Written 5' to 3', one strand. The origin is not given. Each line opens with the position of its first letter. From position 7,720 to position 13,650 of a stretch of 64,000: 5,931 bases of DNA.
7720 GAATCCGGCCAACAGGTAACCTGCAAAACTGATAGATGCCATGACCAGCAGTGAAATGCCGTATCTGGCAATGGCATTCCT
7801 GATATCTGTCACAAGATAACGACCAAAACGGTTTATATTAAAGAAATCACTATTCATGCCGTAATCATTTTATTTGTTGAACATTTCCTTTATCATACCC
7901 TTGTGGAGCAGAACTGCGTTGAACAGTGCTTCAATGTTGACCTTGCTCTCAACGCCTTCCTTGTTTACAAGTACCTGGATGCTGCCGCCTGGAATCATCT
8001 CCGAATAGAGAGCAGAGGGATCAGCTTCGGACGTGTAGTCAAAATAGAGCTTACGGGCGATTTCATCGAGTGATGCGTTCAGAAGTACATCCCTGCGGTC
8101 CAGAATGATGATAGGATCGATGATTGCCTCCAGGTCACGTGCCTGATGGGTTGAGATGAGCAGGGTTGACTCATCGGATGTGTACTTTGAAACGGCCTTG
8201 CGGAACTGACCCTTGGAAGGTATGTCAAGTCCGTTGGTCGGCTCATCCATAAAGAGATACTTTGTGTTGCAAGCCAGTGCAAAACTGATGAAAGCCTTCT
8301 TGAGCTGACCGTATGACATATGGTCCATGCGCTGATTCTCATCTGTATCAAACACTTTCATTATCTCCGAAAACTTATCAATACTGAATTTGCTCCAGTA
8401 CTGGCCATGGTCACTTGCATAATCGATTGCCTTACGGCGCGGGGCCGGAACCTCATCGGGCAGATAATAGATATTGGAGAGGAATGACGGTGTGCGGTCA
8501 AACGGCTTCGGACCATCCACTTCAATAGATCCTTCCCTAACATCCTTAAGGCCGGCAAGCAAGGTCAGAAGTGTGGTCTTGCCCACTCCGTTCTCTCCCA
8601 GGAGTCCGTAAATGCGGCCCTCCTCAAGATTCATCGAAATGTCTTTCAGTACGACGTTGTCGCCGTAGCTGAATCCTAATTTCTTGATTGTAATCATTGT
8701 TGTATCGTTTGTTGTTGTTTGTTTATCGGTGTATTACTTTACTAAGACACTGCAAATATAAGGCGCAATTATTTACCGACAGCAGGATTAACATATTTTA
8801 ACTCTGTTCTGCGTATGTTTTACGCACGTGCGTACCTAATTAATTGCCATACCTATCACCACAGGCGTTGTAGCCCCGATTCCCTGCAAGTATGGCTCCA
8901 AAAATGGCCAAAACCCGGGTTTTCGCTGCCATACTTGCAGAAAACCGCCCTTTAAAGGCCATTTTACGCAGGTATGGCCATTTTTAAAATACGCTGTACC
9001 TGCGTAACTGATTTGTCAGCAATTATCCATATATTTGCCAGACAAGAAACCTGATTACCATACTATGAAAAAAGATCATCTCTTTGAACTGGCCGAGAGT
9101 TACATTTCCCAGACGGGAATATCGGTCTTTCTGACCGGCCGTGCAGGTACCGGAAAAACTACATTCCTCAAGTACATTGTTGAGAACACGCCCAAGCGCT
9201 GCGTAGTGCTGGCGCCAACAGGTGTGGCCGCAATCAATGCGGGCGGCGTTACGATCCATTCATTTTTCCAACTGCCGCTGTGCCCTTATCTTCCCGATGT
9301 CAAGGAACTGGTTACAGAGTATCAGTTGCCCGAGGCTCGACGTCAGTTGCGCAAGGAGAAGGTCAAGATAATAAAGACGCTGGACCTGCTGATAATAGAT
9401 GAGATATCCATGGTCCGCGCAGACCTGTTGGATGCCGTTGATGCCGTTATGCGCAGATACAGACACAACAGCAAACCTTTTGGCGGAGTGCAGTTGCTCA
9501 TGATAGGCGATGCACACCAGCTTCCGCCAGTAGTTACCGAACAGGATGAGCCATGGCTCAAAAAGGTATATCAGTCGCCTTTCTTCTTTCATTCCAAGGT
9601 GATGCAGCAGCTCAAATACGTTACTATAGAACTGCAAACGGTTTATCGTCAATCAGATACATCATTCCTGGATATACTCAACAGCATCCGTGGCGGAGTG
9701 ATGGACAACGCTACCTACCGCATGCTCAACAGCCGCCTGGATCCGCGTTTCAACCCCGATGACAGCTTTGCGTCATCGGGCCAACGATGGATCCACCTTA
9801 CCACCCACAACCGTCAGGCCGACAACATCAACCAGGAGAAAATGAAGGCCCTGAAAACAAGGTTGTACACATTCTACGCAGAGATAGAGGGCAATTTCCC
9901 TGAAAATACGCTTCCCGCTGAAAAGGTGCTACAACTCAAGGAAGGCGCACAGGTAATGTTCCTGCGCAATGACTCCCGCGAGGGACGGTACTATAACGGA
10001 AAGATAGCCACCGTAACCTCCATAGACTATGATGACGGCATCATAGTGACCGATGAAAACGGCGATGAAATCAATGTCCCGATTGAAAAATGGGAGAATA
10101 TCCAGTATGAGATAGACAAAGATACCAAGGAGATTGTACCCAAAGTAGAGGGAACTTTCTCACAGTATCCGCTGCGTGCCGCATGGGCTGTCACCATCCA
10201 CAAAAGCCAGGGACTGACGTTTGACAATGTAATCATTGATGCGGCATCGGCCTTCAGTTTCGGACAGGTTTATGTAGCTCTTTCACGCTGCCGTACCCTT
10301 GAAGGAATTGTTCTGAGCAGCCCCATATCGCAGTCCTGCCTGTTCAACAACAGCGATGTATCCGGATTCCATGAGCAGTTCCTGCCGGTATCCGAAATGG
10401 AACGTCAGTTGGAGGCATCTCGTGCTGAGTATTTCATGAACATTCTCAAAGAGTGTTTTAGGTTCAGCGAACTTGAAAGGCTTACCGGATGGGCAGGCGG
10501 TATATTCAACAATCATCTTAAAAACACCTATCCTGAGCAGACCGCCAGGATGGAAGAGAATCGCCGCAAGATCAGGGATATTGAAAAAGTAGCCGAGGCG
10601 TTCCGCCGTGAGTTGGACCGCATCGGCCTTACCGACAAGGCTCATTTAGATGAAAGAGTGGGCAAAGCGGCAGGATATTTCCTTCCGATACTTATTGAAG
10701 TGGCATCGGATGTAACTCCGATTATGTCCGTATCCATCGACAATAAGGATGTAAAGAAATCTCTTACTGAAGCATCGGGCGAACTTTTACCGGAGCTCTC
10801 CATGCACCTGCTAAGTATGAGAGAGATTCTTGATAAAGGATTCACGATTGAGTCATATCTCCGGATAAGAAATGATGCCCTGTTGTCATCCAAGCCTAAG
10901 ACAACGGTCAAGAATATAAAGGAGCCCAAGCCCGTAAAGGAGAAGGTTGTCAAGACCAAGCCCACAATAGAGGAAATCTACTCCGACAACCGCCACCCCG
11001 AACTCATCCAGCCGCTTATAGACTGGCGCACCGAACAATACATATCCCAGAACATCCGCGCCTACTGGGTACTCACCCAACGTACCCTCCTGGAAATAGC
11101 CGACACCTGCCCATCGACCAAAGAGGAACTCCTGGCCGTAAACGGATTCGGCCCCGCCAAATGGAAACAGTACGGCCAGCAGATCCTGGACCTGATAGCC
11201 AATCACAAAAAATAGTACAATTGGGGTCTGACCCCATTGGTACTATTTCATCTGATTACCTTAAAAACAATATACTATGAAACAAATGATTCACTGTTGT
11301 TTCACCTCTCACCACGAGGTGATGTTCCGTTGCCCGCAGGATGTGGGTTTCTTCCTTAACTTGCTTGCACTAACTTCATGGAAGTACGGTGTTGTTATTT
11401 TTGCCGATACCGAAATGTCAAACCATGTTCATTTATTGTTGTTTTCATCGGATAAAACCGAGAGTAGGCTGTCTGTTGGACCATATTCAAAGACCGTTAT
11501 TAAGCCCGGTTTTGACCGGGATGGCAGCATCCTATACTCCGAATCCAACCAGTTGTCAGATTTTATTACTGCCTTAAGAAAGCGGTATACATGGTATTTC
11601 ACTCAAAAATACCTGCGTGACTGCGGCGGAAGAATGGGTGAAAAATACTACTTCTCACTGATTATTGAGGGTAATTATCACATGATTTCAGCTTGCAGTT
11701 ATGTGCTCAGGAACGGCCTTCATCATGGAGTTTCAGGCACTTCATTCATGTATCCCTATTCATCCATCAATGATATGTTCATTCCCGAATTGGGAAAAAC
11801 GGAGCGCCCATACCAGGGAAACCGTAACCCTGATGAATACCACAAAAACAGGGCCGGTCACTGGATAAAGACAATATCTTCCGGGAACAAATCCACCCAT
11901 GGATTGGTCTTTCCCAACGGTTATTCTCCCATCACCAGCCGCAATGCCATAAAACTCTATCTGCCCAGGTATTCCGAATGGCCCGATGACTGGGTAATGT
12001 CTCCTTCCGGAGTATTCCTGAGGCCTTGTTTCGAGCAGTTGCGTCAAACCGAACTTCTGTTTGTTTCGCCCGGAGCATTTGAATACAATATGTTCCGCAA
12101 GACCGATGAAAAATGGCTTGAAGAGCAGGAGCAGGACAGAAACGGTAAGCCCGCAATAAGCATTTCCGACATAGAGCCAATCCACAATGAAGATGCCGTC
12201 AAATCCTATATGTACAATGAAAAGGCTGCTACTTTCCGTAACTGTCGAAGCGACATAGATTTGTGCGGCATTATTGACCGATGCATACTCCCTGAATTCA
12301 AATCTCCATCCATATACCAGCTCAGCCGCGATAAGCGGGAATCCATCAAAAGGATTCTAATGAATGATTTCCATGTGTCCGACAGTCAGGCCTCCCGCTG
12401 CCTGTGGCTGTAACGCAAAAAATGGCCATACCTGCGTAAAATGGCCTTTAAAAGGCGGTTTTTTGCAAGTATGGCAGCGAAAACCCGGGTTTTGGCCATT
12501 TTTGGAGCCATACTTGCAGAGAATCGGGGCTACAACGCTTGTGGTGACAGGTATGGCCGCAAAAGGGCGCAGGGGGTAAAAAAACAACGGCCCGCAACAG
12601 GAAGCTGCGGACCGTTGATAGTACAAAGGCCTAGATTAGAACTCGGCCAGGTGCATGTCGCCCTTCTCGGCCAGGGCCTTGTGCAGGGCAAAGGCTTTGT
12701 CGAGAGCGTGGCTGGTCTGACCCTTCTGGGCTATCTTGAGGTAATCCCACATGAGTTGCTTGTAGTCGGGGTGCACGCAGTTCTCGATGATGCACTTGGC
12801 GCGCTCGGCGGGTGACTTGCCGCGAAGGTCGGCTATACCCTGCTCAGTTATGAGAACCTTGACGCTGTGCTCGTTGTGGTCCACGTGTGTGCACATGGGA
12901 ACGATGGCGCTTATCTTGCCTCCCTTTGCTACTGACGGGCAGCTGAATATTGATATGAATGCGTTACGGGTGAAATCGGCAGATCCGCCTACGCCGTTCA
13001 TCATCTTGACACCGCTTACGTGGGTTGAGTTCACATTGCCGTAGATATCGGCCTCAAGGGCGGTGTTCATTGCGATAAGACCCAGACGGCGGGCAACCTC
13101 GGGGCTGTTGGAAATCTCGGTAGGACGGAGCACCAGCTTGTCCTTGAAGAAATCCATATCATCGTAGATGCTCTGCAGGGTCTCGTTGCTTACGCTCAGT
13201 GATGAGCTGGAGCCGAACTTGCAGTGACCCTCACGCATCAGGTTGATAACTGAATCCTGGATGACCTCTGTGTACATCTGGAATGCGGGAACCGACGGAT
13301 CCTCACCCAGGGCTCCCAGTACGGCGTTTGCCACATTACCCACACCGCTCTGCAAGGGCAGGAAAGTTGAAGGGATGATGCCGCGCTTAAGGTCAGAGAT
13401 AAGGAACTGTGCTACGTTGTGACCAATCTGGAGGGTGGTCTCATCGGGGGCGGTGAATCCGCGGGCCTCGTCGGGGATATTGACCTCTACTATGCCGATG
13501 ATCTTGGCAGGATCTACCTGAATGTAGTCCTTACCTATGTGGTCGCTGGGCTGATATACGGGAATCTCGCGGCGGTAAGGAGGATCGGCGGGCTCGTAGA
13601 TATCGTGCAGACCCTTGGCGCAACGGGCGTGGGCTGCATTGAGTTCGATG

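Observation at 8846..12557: Pif1-family helicase plus HUH (Y1) nuclease gene pair tightly bracketed by 140-bp near-identical inverted repeats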

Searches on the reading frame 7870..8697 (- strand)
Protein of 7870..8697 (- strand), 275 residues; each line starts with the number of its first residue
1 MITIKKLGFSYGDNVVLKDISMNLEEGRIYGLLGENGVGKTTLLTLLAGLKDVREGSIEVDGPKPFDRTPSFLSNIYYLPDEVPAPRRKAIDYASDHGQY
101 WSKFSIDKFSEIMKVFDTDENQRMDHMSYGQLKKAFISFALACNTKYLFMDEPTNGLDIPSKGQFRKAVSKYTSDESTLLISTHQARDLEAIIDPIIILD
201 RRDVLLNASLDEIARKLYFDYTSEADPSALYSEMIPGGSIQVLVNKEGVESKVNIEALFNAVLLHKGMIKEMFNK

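Call 6: search_protein_families(library=pfam, proteins=[window:7870-8697:-])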
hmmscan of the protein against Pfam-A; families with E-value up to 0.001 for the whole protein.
window:7870-8697:- (275 aa): 2 families
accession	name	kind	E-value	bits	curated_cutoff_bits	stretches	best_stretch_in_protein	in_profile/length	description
PF00005.33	ABC_tran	-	8.4e-23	81.9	25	1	17-155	1-137/137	ABC transporter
PF13304.12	AAA_21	-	1.2e-10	42.4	27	1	104-185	209-299/304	AAA domain, putative AbiEii toxin, Type IV TA system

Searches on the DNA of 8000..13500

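Call 25: search_rna_families(source=window, start=8000, end=13500, threshold=evalue, max_evalue=1)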
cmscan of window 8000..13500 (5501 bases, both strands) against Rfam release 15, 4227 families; matches with E-value up to 1: 2.
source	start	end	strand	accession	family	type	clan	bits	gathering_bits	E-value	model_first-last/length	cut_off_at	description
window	8929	8978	+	RF03485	mir-4000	Gene; miRNA;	-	24.5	58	0.14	1-54/54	no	mir-4000 microRNA precursor family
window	12425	12474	-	RF03485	mir-4000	Gene; miRNA;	-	23.2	58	0.31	1-54/54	no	mir-4000 microRNA precursor family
